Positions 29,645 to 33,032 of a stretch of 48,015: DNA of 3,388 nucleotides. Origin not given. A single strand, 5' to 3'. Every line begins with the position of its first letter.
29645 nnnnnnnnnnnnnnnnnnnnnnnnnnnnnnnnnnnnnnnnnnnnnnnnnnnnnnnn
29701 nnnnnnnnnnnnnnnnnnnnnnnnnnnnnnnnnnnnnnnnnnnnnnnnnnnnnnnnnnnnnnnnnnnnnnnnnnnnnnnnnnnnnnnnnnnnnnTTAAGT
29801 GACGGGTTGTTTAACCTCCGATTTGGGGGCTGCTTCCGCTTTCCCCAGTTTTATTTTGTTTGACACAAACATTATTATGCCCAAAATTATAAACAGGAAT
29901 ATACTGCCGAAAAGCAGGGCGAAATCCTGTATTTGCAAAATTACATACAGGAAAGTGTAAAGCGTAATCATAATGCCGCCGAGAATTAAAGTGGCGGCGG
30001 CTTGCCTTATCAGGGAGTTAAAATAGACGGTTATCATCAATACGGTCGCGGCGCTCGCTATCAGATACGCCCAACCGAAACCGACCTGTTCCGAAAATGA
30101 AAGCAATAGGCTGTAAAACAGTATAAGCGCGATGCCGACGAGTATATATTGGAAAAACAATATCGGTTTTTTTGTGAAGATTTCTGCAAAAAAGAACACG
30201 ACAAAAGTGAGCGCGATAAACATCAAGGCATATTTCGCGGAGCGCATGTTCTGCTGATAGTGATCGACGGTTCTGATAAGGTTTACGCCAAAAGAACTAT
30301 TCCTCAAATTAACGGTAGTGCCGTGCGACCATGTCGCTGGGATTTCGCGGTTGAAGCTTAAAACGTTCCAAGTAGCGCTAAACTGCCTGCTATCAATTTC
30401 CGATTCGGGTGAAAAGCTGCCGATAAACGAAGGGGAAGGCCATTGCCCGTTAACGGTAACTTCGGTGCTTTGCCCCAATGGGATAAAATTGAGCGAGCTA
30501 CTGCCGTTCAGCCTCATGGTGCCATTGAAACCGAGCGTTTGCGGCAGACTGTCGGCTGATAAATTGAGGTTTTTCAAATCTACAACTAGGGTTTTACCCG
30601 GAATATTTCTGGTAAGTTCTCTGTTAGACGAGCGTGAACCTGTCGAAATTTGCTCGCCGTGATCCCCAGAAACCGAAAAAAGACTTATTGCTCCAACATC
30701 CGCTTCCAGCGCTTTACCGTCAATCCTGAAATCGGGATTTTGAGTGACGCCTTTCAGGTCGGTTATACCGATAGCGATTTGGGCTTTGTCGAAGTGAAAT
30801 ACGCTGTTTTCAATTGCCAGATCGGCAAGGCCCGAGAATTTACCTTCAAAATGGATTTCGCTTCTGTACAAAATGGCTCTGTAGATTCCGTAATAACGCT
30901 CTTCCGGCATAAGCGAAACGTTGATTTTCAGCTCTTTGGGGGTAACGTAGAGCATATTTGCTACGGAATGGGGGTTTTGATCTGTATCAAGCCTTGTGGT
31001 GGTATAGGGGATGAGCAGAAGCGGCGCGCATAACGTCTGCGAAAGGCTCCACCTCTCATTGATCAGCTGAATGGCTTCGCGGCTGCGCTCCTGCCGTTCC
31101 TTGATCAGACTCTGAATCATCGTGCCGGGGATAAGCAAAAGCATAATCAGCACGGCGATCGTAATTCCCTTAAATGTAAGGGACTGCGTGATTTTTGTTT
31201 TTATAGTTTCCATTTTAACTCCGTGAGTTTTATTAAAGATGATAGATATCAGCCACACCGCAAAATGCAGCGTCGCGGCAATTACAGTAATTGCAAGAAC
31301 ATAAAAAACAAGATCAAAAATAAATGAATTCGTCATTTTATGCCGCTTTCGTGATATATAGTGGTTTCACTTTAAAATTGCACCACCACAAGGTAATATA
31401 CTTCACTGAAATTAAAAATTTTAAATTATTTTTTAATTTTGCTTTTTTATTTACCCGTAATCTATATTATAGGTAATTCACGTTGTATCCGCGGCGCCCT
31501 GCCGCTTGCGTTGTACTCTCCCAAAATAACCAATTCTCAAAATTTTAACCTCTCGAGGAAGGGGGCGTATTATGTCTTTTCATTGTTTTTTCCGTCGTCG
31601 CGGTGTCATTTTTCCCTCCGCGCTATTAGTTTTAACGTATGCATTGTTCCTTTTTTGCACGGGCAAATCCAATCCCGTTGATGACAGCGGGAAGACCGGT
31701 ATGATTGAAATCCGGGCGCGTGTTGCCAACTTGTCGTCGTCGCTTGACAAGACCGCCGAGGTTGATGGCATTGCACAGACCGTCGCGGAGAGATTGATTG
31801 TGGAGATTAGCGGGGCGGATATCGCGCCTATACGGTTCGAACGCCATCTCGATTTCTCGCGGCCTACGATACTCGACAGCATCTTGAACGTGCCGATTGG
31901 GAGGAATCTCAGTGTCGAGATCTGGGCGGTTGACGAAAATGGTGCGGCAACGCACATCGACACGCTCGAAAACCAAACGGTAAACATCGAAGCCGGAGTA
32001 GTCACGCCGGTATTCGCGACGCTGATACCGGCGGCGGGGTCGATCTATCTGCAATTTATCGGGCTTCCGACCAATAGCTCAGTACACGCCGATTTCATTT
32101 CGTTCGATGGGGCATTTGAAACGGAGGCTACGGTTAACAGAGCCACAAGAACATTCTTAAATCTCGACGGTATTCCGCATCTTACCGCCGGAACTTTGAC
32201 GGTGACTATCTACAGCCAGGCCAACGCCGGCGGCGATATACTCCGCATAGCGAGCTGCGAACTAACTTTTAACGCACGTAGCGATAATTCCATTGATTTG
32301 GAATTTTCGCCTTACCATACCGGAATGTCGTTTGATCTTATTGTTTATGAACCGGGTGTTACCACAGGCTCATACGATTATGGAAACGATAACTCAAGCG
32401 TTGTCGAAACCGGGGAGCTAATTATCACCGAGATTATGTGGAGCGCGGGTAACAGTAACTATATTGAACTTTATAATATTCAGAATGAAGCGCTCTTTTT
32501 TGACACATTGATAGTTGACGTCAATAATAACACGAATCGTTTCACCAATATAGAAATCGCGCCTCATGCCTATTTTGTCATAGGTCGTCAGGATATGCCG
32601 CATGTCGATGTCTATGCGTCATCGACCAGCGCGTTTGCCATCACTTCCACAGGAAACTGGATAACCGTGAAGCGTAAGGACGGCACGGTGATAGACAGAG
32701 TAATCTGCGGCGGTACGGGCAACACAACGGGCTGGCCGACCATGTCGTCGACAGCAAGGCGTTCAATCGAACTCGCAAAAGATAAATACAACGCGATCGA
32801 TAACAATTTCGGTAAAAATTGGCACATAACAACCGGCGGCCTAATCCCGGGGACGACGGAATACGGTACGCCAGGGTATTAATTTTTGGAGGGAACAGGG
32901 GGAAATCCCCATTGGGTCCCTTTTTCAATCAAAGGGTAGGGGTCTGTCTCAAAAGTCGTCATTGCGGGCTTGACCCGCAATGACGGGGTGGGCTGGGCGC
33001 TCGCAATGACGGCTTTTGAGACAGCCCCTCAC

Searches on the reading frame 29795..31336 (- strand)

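Call 40: search_protein_families(library=pfam, proteins=[window:29795-31336:-])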
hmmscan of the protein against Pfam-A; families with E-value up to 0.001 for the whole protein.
window:29795-31336:- (513 aa): 1 family
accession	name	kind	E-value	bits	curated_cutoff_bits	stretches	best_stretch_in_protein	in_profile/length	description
PF06123.17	CreD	-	1.1e-133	446.7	23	1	53-495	2-425/428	Inner membrane protein CreD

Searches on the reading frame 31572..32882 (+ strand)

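Call 40: search_protein_families(library=pfam, proteins=[window:31572-32882:+])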
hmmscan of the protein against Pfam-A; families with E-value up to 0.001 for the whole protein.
window:31572-32882:+ (436 aa): 1 family
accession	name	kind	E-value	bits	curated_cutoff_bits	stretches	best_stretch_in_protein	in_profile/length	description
PF00932.25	LTD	-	1.8e-07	32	34.3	1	280-377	5-105/109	Lamin Tail Domain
